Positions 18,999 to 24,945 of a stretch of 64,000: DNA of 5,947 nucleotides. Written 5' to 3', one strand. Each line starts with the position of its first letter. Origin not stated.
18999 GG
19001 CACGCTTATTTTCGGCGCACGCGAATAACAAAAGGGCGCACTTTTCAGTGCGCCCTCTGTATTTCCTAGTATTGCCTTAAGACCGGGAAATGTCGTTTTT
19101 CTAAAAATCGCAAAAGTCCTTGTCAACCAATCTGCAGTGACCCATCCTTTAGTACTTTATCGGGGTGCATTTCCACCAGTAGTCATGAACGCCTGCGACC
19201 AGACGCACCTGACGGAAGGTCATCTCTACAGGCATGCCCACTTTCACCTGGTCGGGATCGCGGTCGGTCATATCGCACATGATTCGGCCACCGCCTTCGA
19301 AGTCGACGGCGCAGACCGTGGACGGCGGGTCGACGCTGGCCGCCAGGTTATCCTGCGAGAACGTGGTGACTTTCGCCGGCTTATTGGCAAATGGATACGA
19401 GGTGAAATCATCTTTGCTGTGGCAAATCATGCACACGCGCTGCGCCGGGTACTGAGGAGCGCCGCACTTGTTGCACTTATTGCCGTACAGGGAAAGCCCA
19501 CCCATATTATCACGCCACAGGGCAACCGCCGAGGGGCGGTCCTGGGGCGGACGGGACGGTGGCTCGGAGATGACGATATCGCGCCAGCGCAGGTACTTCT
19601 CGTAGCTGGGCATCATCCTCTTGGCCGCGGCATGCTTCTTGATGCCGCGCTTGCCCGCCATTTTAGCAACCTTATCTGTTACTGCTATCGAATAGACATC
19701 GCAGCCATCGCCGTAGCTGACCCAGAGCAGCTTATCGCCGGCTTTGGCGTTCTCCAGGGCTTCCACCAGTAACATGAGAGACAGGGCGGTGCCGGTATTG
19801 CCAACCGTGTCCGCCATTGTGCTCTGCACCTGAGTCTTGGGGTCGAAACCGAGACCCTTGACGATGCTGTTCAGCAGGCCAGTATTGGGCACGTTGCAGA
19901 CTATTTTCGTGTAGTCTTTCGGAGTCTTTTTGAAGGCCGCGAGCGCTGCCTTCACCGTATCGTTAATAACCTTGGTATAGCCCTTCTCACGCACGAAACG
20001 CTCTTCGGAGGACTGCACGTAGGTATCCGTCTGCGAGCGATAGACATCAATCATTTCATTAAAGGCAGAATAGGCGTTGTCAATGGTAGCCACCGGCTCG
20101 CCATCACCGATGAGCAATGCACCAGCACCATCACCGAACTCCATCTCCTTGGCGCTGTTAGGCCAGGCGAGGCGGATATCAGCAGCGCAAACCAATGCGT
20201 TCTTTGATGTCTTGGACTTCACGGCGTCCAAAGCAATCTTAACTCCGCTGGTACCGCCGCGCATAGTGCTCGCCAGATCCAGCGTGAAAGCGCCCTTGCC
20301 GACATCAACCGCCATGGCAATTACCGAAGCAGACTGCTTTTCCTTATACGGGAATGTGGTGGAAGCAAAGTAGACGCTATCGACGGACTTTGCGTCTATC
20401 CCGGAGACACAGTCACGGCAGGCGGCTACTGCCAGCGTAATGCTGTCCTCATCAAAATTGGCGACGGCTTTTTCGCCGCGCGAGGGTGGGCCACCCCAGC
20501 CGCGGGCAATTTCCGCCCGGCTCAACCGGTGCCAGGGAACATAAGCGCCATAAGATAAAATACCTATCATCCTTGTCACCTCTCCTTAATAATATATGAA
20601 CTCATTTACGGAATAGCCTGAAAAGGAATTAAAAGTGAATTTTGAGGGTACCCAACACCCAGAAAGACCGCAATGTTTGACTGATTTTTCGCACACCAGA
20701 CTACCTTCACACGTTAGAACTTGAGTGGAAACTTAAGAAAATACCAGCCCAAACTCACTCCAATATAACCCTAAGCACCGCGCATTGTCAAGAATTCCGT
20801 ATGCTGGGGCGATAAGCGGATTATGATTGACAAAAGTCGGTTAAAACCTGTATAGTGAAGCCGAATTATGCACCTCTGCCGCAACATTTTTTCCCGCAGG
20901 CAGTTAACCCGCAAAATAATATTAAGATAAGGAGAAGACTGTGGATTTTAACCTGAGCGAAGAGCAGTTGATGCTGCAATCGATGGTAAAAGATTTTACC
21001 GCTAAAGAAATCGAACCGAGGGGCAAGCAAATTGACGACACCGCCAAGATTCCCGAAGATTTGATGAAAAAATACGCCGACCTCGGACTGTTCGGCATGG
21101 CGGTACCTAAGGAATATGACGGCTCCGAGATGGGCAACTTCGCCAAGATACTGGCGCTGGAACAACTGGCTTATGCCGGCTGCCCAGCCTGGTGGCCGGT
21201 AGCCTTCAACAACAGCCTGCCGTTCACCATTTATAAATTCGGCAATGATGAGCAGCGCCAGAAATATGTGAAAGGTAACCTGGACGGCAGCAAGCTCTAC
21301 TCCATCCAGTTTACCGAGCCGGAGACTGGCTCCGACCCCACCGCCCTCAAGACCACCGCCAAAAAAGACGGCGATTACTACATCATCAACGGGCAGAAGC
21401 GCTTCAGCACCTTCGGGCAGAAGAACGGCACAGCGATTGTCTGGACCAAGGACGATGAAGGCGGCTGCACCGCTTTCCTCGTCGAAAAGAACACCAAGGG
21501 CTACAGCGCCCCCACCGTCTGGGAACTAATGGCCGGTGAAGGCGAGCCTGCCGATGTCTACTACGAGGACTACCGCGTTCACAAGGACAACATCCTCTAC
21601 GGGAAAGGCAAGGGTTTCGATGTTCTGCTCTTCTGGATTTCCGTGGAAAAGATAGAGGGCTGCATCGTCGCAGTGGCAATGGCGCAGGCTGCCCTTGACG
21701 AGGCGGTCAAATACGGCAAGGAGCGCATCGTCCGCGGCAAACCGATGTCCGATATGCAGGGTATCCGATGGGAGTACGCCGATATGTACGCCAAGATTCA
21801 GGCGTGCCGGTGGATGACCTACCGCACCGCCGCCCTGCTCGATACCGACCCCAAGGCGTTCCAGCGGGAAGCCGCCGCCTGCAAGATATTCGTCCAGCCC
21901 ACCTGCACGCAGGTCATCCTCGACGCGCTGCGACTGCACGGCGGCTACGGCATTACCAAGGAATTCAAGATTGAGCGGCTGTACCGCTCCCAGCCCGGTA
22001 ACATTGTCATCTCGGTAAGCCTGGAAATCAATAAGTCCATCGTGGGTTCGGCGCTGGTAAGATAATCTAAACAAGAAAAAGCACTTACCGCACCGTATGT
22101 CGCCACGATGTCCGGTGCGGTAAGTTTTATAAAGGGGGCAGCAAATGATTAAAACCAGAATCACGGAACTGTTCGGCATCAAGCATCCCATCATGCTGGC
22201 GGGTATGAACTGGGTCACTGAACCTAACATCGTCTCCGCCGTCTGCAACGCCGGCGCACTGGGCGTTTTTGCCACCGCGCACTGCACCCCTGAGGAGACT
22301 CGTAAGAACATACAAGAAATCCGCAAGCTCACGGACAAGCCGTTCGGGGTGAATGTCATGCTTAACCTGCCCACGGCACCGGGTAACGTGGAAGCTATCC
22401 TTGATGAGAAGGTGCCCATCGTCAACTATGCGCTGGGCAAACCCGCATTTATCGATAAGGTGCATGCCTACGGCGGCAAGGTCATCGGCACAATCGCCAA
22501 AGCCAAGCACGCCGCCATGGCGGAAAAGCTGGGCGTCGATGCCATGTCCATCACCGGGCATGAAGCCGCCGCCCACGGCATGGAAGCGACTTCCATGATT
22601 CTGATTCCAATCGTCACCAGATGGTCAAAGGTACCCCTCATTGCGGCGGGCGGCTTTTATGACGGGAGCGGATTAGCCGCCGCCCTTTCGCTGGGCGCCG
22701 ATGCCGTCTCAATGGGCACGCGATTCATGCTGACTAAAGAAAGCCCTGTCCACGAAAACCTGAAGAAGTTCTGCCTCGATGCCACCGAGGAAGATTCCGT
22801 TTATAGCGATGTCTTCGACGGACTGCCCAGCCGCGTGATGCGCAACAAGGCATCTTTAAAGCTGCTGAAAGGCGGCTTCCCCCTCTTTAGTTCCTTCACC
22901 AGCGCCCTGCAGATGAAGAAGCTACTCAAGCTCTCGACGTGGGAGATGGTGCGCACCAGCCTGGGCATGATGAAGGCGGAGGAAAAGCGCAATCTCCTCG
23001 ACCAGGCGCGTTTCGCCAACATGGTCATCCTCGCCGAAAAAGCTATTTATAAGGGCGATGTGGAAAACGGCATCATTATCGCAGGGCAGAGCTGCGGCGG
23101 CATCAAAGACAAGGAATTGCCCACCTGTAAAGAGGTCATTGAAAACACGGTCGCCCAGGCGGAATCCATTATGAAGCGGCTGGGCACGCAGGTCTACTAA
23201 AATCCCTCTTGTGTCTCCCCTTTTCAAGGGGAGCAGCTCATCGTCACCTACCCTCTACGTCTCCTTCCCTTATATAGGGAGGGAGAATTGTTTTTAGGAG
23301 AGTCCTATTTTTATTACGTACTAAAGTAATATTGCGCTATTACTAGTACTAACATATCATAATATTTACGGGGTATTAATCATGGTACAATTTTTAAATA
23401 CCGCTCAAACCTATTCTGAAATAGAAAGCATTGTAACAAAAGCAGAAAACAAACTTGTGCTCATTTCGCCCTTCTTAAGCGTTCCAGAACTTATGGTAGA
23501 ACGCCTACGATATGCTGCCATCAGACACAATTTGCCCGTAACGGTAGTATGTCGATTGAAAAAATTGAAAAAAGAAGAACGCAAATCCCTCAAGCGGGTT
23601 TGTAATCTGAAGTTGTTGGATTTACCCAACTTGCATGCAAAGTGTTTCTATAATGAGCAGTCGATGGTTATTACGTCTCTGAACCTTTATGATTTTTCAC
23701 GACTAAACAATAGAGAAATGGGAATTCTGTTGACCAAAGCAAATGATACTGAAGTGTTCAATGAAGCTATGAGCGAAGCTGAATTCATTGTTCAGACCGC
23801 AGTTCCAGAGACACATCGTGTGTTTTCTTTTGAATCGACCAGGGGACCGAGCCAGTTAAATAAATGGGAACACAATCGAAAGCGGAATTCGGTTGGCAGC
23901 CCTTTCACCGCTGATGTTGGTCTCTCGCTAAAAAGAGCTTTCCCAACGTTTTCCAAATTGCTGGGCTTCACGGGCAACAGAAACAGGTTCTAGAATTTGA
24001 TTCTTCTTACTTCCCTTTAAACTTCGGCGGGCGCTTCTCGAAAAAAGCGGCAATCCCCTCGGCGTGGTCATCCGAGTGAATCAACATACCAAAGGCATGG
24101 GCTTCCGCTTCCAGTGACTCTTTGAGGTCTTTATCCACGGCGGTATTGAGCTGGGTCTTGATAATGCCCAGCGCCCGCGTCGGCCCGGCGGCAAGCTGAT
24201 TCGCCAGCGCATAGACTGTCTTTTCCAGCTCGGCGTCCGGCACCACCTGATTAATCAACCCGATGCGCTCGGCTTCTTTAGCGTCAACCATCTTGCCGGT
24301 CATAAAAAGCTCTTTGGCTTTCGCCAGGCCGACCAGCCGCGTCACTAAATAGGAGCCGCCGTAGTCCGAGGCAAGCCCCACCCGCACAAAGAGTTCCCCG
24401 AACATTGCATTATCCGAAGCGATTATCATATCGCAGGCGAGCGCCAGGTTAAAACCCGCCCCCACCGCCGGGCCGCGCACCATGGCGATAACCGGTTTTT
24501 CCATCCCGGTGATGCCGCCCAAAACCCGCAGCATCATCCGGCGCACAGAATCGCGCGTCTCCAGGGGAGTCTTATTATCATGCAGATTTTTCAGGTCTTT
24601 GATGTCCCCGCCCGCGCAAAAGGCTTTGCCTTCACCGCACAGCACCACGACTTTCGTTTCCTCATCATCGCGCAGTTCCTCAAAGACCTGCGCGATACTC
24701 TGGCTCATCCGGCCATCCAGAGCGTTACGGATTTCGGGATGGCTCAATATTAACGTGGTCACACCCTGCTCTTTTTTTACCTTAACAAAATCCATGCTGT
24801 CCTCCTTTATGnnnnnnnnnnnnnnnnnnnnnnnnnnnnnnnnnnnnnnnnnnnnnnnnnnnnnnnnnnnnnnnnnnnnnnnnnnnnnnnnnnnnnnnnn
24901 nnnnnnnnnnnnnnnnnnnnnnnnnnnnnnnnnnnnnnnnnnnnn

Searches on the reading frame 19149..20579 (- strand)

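Call 55: search_protein_families(library=pfam, proteins=[window:19149-20579:-], max_evalue=0.00001)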
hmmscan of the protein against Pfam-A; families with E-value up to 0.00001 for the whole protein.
window:19149-20579:- (476 aa): 3 families
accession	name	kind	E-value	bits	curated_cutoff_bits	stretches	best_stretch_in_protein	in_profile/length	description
PF01796.24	OB_ChsH2_C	-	7.5e-11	42.2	27.1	1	404-456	10-65/65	ChsH2, C-terminal OB-fold domain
PF08541.16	ACP_syn_III_C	-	2.4e-09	37.7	26.6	1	217-300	5-88/90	3-Oxoacyl-[acyl-carrier-protein (ACP)] synthase III C terminal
PF08545.16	ACP_syn_III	-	3.4e-07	30.5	24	1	100-161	1-65/80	3-Oxoacyl-[acyl-carrier-protein (ACP)] synthase III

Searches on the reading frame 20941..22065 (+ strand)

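Call 55: search_protein_families(library=pfam, proteins=[window:20941-22065:+], max_evalue=0.00001)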
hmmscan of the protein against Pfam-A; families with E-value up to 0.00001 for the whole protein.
window:20941-22065:+ (374 aa): 4 families
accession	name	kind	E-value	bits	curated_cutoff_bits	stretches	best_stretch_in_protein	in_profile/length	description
PF02771.21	Acyl-CoA_dh_N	-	3e-28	98.9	22.9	1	6-116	1-112/113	Acyl-CoA dehydrogenase, N-terminal domain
PF00441.29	Acyl-CoA_dh_1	-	3.8e-28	99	22.4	1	223-354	1-131/150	Acyl-CoA dehydrogenase, C-terminal domain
PF02770.24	Acyl-CoA_dh_M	-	3.8e-16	59.5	33.3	1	122-203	2-88/97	Acyl-CoA dehydrogenase, middle domain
PF08028.16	Acyl-CoA_dh_2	-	1.5e-12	48.4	22.7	1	241-349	4-121/134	Acyl-CoA dehydrogenase, C-terminal domain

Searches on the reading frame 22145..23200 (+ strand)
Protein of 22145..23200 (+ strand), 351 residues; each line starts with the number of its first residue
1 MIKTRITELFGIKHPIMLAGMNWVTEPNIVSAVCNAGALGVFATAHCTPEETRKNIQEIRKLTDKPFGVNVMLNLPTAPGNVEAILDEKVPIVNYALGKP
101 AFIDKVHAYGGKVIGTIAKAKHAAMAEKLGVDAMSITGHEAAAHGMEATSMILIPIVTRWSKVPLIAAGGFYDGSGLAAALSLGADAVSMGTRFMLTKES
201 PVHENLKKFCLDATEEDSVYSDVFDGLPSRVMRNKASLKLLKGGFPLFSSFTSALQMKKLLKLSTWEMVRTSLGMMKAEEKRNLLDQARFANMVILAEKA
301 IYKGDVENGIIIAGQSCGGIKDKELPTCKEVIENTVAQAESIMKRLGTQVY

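Call 55: search_protein_families(library=pfam, proteins=[window:22145-23200:+], max_evalue=0.00001)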
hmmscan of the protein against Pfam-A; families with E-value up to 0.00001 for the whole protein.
window:22145-23200:+ (351 aa): 3 families
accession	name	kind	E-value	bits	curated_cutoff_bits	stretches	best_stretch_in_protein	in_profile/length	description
PF03060.21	NMO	-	3.1e-60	204.7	28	2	81-336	105-329/331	Nitronate monooxygenase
PF00478.31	IMPDH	-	1.4e-12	47.8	25.6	0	2-136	23-122/345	IMP dehydrogenase / GMP reductase domain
PF01070.24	FMN_dh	-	3.6e-08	33.3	24.9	1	116-195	225-306/350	FMN-dependent dehydrogenase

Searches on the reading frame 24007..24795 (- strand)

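Call 55: search_protein_families(library=pfam, proteins=[window:24007-24795:-], max_evalue=0.00001)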
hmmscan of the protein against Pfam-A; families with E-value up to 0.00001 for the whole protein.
window:24007-24795:- (262 aa): 2 families
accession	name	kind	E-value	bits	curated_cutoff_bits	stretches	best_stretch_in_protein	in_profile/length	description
PF00378.25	ECH_1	-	3.5e-65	220.3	27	1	8-261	2-250/251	Enoyl-CoA hydratase/isomerase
PF16113.10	ECH_2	-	2.7e-34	119.6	27.2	1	13-199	2-186/335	Enoyl-CoA hydratase/isomerase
